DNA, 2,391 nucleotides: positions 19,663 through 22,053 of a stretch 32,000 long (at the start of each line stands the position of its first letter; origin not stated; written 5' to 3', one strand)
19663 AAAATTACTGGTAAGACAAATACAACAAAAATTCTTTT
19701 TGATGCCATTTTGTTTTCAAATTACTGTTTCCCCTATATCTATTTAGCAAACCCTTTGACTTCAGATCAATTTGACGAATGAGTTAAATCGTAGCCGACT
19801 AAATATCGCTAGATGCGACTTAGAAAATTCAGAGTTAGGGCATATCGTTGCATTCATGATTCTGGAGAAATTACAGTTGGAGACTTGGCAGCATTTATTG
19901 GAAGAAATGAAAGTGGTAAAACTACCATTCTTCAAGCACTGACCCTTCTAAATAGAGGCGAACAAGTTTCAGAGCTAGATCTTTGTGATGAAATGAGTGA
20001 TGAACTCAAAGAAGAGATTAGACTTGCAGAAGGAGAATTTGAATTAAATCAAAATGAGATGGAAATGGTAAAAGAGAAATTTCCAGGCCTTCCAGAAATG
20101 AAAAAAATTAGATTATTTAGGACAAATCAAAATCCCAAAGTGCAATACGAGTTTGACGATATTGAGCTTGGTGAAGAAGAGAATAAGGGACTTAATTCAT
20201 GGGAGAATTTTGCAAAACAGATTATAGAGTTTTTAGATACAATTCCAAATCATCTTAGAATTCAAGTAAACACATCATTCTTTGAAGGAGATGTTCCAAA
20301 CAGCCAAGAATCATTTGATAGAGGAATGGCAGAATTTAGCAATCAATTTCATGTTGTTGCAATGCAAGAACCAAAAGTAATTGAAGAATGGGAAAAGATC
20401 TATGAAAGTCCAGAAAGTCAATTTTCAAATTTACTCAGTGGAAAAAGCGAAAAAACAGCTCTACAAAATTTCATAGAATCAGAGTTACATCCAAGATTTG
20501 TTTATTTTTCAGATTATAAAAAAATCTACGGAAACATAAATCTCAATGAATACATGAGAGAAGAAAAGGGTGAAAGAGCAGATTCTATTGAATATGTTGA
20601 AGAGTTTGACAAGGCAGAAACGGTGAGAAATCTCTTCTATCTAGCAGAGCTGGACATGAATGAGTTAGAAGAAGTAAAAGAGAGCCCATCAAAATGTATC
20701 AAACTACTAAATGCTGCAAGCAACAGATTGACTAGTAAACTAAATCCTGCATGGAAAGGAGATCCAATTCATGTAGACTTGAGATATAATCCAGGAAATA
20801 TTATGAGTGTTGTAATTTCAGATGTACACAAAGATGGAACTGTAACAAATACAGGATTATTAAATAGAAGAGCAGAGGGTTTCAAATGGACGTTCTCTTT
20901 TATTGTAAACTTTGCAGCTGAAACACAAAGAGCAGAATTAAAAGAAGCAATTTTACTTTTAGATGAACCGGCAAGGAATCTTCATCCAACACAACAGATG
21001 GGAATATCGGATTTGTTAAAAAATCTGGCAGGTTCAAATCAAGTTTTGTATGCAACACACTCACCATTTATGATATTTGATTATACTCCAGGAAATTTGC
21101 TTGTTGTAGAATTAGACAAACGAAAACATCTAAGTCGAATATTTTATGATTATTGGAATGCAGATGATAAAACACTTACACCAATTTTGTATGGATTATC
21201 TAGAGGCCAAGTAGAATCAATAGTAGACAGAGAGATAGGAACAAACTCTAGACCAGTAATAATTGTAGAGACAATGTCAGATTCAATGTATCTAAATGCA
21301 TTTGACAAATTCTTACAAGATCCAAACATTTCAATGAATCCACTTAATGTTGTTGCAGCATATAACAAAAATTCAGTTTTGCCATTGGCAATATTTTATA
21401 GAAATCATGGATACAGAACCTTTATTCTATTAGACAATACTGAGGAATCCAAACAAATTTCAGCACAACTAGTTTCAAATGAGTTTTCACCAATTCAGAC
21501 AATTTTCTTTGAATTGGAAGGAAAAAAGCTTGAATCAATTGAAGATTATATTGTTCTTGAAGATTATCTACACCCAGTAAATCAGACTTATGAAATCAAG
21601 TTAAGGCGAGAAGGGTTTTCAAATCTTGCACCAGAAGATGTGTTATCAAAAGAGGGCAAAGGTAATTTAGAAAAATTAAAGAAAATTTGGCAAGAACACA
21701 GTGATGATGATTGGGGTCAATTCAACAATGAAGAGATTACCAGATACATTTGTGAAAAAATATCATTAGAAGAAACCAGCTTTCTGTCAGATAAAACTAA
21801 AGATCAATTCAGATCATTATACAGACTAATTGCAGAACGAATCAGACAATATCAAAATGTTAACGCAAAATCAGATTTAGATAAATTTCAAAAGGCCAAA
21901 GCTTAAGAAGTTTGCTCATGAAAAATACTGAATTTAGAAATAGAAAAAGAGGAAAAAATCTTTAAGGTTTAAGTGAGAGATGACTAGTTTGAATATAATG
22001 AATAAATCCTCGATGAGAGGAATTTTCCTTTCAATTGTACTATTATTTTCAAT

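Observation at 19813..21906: Stand-alone OLD/PARIS-like ABC-ATPase + TOPRIM-like protein in a thaumarchaeal core region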

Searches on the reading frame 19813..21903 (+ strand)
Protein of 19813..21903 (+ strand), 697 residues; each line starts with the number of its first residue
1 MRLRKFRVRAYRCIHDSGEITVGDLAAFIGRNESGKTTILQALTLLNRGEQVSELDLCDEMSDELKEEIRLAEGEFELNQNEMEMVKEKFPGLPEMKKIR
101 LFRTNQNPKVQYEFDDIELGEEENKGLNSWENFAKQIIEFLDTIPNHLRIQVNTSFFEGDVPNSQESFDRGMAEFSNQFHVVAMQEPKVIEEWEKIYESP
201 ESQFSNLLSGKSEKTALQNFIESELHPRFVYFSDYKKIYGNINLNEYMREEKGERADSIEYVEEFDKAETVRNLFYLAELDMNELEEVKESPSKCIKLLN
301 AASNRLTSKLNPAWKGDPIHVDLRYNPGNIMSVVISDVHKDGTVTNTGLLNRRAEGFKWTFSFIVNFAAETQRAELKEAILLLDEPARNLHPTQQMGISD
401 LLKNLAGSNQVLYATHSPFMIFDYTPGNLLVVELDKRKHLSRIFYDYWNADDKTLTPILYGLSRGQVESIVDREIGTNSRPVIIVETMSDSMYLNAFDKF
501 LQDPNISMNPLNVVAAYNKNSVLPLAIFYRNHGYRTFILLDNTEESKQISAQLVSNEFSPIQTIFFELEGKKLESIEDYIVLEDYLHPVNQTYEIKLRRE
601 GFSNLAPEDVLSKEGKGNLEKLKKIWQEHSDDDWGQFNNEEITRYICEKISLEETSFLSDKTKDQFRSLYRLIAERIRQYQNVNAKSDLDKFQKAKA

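Call 3: search_protein_families(library=pfam, proteins=[window:19813-21903:+], max_evalue=1)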
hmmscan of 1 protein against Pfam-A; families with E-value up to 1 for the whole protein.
window:19813-21903:+ (697 aa): 11 families
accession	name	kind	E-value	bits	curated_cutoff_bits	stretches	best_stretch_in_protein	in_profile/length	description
PF13175.12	AAA_15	-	2.5e-24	87.1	32.1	1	1-421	1-374/374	AAA ATPase domain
PF13304.12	AAA_21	-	1.7e-13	51.8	27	1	25-420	1-302/304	AAA domain, putative AbiEii toxin, Type IV TA system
PF11398.14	DUF2813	-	0.0004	20.3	21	1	1-47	1-46/372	Protein of unknown function (DUF2813)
PF00005.33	ABC_tran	-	0.0018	19.3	25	1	19-81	7-73/137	ABC transporter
PF13476.12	AAA_23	-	0.0023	19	27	1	11-289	7-187/201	AAA domain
PF20469.4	OLD-like_TOPRIM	-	0.0058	17.6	23.2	1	479-542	3-66/67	Overcoming lysogenization defect protein-like, TOPRIM domain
PF13514.12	AAA_27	-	0.012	15.7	22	1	1-46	1-49/206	AAA domain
PF13555.12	AAA_29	-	0.021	15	27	1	24-46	23-45/61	P-loop containing region of AAA domain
PF02463.25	SMC_N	-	0.042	13.7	40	0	4-44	3-45/220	RecF/RecN/SMC N terminal domain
PF08533.16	Glyco_hydro_42C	-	0.16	12.2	21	0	352-378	6-31/58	Beta-galactosidase C-terminal domain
PF01047.28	MarR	-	0.2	12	24.6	1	12-43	10-41/59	MarR family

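Call 4: search_protein_families(library=padloc, proteins=[window:19813-21903:+], max_evalue=1)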
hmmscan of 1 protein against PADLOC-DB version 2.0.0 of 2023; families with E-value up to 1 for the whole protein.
window:19813-21903:+ (697 aa): 99 families (the best 25 are shown)
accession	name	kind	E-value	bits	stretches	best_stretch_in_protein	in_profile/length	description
PDLC02979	AriA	-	1.3e-24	85.7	1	1-421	1-373/373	-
PDLC02358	Old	-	1.4e-18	65.1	2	370-433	277-341/578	Old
PDLC00086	GajA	-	5.2e-14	50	2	368-550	293-471/600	AAA ATPase domain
PDLC02980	AriA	-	5.9e-14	50.7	1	25-421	1-303/304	-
PDLC00075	GajA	-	3e-13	47.1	2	297-535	190-411/536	AAA ATPase domain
PDLC00289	PtuA1|PtuA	-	4.3e-13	47.1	2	374-438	245-309/404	AAA ATPase domain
PDLC04175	HEC-01A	-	4.3e-13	47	2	378-437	269-328/363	-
PDLC04168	GajA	-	6.9e-13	46.1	2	372-603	270-485/570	-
PDLC00271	PtuA1|PtuA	-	1e-11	43.1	2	377-436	278-338/421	AAA ATPase domain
PDLC00267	PtuA1|PtuA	-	1.4e-11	42.2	1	1-437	1-343/438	AAA ATPase domain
PDLC00274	PtuA1|PtuA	-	2.3e-11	41.6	1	373-438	301-366/438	AAA ATPase domain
PDLC00278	PtuA1|PtuA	-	3.1e-11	41.2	2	368-436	278-343/436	AAA ATPase domain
PDLC04178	HEC-01A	-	3.7e-11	40.7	2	2-46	8-51/399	-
PDLC00091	GajA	-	3.7e-11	40.5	2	1-125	1-131/627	AAA ATPase domain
PDLC00062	GajA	-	8.6e-11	39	2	1-45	1-44/639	AAA ATPase domain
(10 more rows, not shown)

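Call 5: search_protein_families(library=ncbifam, proteins=[window:19813-21903:+], max_evalue=1)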
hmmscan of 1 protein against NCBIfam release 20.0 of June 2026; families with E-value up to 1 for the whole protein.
window:19813-21903:+ (697 aa): 45 families (the best 25 are shown)
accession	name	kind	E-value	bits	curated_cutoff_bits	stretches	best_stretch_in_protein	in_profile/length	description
NF047739.1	antiphage_MADS3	equivalog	6.8e-10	38.7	420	2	5-48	4-46/427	methylation-associated defense system AAA family ATPase MAD3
NF010068.0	PRK13548.1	equivalog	2.8e-06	26.6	261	2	19-45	27-53/261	heme ABC transporter ATP-binding protein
TIGR00611.2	recf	equivalog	8.2e-06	25.2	172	1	4-53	2-51/339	DNA replication/repair protein RecF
TIGR03608.1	L_ocin_972_ABC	subfamily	8.9e-06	25.3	254.85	2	19-51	20-52/206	putative bacteriocin export ABC transporter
NF002981.0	PRK03695.1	equivalog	3.8e-05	23.2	281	2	374-409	152-187/253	vitamin B12 ABC transporter ATP-binding protein BtuD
TIGR00972.1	3a0107s01c2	equivalog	3.9e-05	23.1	343.2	1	378-417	163-202/248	phosphate ABC transporter ATP-binding protein PstB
NF040873.1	AztA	equivalog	4.3e-05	23.2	220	2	379-418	139-179/191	zinc ABC transporter ATP-binding protein AztA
TIGR04435.1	restrict_AAA_1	hypoth_equivalog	4.7e-05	22.3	300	1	377-439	418-488/568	restriction system-associated AAA family ATPase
NF041760.1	PtuA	equivalog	5.8e-05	22.2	500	1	3-44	52-93/524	retron Ec78 anti-phage system effector ATPase PtuA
TIGR03522.1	GldA_ABC_ATP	equivalog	7.6e-05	22.3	402.6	1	379-416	153-190/301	gliding motility-associated ABC transporter ATP-binding subunit GldA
TIGR03864.1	PQQ_ABC_ATP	hypoth_equivalog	0.00018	21.1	302.25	2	19-50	23-54/236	ABC transporter, ATP-binding subunit, PQQ-dependent alcohol dehydrogenase system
TIGR01166.1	cbiO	subfamily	0.00022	20.8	211.8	1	376-416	144-185/190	cobalt ABC transporter, ATP-binding protein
TIGR04521.1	ECF_ATPase_2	equivalog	0.00023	20.3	330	2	19-46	27-54/279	energy-coupling factor transporter ATPase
TIGR03411.1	urea_trans_UrtD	equivalog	0.00037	20.2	304.1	1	379-416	163-200/242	urea ABC transporter ATP-binding protein UrtD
TIGR02315.1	ABC_phnC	equivalog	0.00038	19.9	266.1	1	19-70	24-75/243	phosphonate ABC transporter ATP-binding protein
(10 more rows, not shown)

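Call 6: find_homologous_proteins(query=window:19813-21903:+, max_evalue=0.00001)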
Query window:19813-21903:+ (697 aa): 3444 proteins with E <= 0.00001 among 8000 candidates; the best 120 are listed.
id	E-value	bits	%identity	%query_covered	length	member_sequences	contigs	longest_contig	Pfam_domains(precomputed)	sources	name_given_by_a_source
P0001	0.0e+0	1567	100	100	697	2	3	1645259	PF13175.13,PF13304.13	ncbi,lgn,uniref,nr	ncbi:AAA family ATPase [Nitrosopumilus maritimus]|uniref:Endonuclease GajA/Old nuclease/RecF-like AA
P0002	0.0e+0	1541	98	100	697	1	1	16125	PF13175.13,PF13304.13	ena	-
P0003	0.0e+0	1530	96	100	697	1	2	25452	PF13175.13,PF13304.13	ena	-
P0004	0.0e+0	1519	96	100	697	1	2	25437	PF13175.13,PF13304.13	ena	-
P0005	0.0e+0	1516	95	100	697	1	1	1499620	PF13175.13,PF13304.13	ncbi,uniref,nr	ncbi:ATP-dependent endonuclease [Candidatus Nitrosopumilus sp. SW]|uniref:AAA family ATPase n=1 Tax=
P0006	0.0e+0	1515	96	100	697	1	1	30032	PF13175.13,PF13304.13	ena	-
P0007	0.0e+0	1513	95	100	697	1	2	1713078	PF13175.13,PF13304.13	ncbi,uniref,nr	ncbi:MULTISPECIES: AAA family ATPase [Nitrosopumilus]|uniref:Endonuclease GajA/Old nuclease/RecF-lik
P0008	0.0e+0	1512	95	100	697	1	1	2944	PF13175.13,PF13304.13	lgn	-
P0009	0.0e+0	1511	95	100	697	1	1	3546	PF13175.13,PF13304.13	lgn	-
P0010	0.0e+0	1508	95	100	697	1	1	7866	PF13175.13,PF13304.13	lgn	-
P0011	0.0e+0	1506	95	100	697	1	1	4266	PF13175.13,PF13304.13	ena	-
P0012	0.0e+0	1505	95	100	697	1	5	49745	PF13175.13,PF13304.13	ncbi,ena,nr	ncbi:MAG: ATP-dependent endonuclease [Nitrosopumilus sp.]|nr:MAG: ATP-dependent endonuclease [Nitros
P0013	0.0e+0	1504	95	100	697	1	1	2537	PF13175.13,PF13304.13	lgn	-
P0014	0.0e+0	1504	95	100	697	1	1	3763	PF13175.13,PF13304.13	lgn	-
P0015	0.0e+0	1503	95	100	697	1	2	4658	PF13175.13,PF13304.13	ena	-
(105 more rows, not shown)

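Call 7: search_solved_structures(query=window:19813-21903:+, max_evalue=1, show_alignments=3)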
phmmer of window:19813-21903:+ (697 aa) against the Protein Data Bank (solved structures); distinct sequences matched with E-value up to 1: 8.
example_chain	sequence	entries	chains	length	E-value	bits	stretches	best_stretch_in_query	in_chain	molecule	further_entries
6p74_A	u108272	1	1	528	3.9e-07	32.3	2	3-46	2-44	Putative ATP-dependent endonuclease of the OLD family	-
3j15_B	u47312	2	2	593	0.044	15.6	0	379-439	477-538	ABC transporter ATP-binding protein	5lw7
3bk7_A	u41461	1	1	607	0.048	15.5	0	379-439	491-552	ABC transporter ATP-binding protein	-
5yv5_A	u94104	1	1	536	0.16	13.8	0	379-438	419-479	ATPase RIL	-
1yqt_A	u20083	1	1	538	0.16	13.7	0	379-438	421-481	RNase l inhibitor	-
8idb_A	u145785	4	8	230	0.41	12.4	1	378-421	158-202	Cell division ATP-binding protein FtsE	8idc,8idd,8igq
8ee4_A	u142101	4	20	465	0.52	12.1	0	373-436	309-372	PtuA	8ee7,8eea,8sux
2nq2_C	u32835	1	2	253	0.87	11.3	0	379-428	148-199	Hypothetical ABC transporter ATP-binding protein HI1470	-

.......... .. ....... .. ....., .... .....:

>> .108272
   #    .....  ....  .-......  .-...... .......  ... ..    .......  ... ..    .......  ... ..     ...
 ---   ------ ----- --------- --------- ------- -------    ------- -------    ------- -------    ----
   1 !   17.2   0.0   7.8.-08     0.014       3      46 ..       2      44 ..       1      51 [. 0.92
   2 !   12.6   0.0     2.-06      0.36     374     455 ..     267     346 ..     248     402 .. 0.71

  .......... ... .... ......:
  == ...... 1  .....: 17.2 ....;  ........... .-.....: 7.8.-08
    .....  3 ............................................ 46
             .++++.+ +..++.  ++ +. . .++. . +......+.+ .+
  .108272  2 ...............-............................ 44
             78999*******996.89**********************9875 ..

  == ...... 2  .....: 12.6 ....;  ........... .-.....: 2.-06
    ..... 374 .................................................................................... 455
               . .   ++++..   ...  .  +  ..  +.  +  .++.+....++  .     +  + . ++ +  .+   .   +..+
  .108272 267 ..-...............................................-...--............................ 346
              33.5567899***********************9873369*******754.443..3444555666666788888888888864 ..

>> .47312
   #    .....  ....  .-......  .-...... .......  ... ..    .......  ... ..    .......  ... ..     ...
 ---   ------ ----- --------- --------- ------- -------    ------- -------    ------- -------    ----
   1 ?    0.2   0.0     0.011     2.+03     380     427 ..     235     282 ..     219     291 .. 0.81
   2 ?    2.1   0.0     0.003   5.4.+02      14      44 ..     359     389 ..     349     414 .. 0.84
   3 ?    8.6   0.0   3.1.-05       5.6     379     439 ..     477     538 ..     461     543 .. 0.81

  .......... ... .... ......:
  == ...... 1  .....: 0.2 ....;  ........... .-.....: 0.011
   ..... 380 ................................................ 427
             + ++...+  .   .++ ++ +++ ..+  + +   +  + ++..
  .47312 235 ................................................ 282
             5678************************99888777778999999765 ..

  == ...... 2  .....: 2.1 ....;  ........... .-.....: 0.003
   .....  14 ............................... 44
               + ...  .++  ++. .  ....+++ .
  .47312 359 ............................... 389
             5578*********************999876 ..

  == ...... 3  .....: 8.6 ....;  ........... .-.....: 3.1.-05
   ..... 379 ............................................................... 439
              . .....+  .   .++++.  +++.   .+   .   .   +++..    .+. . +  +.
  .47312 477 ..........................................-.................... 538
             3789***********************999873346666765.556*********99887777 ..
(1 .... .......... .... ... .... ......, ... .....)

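Call 10: find_related_loci(query=window:19813-21903:+, collection=genome_contigs, flank=8000)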
Query window:19813-21903:+ (697 aa) in genome_contigs; peptide patterns used: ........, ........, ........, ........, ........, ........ (x = any residue, [..] = any of these).
335 stretches matched a pattern; 319 encode a relative of the query (tblastn E <= 1e-3); the best 80 are kept; 80 distinct loci.
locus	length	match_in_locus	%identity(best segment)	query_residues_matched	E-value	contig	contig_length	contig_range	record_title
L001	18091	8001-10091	97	1-697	0e+0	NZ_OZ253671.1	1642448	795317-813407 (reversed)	MAG: Nitrosopumilus sp. isolate a7174fe6-efbc-48e7-936d-e4c6e82819a1 chromosome 1, complete sequence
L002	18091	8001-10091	96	1-697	0e+0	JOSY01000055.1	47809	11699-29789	Marine Group I thaumarchaeote SCGC AAA799-D11 AAA799D11_109, whole genome shotgun sequence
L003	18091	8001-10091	96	1-697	0e+0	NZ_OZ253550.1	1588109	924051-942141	MAG: Nitrosopumilus sp. isolate b6ab8db1-e288-4189-af5a-9604fbca7118 chromosome 1, complete sequence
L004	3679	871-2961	95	1-697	0e+0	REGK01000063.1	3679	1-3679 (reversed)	MAG: Nitrosopumilus sp. isolate GoM_MAG6 NODE_18891_length_3679_cov_30.016610, whole genome shotgun sequence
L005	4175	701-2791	95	1-697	0e+0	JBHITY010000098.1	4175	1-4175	MAG: Nitrosopumilus sp. isolate TC2-3L-PW_bin.34 TC2-3L-PW_bin.34_contig0098, whole genome shotgun sequence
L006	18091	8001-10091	95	1-697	0e+0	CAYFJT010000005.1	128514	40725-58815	MAG TPA_asm: uncultured Nitrosopumilaceae archaeon isolate ERP019367_co1_134 genome assembly, contig: NODE_187_length_12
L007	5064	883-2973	93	1-697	0e+0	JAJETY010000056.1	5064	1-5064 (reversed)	MAG: Nitrosopumilus sp. isolate SFB3 b18_orig_k141_1286357_length_5064_cov_23.8479, whole genome shotgun sequence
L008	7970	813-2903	93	1-697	0e+0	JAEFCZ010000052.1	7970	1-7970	MAG: Nitrosopumilus sp. isolate PfA contig-70_878_length_7971_read-count_1233310, whole genome shotgun sequence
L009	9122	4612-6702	90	1-697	0e+0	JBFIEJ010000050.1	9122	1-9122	MAG: Nitrosopumilus sp. isolate Mix_sand11.2021.09.D.78 k141_1813975_length_9122_cov_20.7166, whole genome shotgun seque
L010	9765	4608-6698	90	1-697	0e+0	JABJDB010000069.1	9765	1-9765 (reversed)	MAG: Thaumarchaeota archaeon isolate SI073_bin69 k141_1983095, whole genome shotgun sequence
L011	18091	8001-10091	90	1-697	0e+0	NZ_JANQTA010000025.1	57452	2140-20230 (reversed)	MAG: Nitrosopumilus sp. isolate IP29b_bin.65 k99_3381196, whole genome shotgun sequence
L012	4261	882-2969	90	1-696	0e+0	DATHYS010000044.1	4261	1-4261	MAG TPA_asm: Nitrosopumilus sp. isolate SMAG_U16217 k141_595229, whole genome shotgun sequence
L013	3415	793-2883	89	1-697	0e+0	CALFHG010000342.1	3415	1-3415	MAG TPA_asm: uncultured Nitrosopumilaceae archaeon isolate ERR2206785_bin.7_CONCOCT_v1.1_MAG genome assembly, contig: ER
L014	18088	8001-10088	89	1-696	0e+0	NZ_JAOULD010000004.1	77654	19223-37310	MAG: Nitrosopumilus sp. isolate 8_1_Jan_SF_Bin66 8_1_Jan_SF_Bin66_scaffold_115_c1, whole genome shotgun sequence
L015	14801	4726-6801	90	1-696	0e+0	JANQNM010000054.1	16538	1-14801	MAG: Nitrosopumilus sp. isolate PL23a_bin.61 k99_676061, whole genome shotgun sequence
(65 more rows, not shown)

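Call 21: search_protein_representatives(protein=window:19813-21903:+)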
Query: 697 residues. Proteins with E-value up to 0.001 (for the whole library): 4365; up to 1e-10: 1594; up to 1e-30: 91. The best 150 are listed.
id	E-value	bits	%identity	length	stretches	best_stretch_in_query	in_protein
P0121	0.0e+00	1216.1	76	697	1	1-696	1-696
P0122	2.8e-148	511.9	39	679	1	1-681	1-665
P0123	1.6e-137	476.4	40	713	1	1-678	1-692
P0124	3.9e-125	435.4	38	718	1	1-674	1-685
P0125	1.2e-121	424.0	40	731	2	218-670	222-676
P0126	2.4e-119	416.3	60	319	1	95-401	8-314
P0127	1.4e-118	413.8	41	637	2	217-612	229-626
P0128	4.4e-117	408.9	39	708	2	215-679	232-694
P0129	1.1e-115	404.3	35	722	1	1-670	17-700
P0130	2.6e-115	403.0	77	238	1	464-696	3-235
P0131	1.4e-114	400.6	58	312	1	1-313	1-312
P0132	1.5e-114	400.5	38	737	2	205-677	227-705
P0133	2.7e-113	396.3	80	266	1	389-608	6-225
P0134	7.1e-113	394.9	39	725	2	215-675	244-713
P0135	8.4e-111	388.1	36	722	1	1-676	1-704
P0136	1.1e-106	374.5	34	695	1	1-687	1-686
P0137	1.5e-105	370.7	38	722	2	213-670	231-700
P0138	3.4e-99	349.7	44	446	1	263-678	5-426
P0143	9.0e-71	255.8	51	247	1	1-225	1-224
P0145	5.3e-66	240.1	57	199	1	488-680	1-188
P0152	2.2e-51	191.8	57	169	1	523-686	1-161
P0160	3.7e-43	164.6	28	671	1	1-682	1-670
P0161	4.1e-42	161.1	46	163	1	45-207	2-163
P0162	2.3e-41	158.6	49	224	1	112-261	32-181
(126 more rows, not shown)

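Call 22: list_cluster_members(proteins=[P0121, P0122, P0123, P0124, P0125, P0128, P0129, P0135, P0136, P0160])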
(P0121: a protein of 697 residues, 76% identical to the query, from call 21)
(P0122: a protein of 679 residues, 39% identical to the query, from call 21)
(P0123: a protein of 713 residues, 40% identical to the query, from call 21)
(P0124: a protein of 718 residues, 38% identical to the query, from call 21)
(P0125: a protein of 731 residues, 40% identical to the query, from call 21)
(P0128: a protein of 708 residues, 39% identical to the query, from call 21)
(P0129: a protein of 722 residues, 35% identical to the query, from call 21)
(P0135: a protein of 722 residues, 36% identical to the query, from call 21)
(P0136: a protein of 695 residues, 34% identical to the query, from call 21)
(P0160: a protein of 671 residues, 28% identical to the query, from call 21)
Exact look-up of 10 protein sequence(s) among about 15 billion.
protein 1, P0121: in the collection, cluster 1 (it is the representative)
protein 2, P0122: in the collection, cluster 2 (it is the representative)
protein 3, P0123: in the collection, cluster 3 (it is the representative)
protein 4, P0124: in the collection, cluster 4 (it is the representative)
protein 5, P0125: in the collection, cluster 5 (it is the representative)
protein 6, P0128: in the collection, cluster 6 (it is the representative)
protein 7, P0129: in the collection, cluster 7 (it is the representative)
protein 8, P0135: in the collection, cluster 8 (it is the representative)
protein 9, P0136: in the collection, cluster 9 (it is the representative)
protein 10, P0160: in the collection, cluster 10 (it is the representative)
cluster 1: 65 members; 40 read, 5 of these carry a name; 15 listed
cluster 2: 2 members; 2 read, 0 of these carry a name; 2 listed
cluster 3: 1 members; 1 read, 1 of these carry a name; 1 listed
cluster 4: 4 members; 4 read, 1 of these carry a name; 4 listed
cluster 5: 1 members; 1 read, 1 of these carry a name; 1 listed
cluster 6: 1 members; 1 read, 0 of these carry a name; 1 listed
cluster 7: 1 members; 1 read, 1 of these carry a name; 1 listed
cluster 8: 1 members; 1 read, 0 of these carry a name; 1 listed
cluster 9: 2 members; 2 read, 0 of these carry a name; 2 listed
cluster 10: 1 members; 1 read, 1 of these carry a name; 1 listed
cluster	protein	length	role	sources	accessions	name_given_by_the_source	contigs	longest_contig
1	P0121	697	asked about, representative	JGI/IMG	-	predicted ATP-dependent endonuclease of OLD family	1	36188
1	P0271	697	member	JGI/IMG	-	predicted ATP-dependent endonuclease of OLD family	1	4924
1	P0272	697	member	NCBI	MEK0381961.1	MAG: AAA family ATPase [Nitrosopumilus sp.]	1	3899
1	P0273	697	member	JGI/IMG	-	predicted ATP-dependent endonuclease of OLD family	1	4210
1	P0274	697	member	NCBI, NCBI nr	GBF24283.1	DNA replication and repair protein RecF [archaeon MnTg01]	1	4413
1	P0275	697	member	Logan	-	-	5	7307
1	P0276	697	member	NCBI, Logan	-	-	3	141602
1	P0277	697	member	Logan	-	-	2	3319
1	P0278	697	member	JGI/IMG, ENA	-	-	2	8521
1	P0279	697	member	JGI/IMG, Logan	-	-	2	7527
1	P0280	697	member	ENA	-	-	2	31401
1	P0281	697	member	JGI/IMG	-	-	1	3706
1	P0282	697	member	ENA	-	-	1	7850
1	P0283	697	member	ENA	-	-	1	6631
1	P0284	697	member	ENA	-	-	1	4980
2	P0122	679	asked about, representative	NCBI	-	-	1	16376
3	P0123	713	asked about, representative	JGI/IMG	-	AAA ATPase domain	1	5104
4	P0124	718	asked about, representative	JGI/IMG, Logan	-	hypothetical protein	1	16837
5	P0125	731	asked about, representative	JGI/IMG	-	hypothetical protein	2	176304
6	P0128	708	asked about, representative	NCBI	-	-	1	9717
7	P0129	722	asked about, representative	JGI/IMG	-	hypothetical protein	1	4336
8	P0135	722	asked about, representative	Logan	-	-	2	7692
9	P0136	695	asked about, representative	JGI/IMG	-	-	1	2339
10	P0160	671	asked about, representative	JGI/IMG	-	predicted ATP-dependent endonuclease of OLD family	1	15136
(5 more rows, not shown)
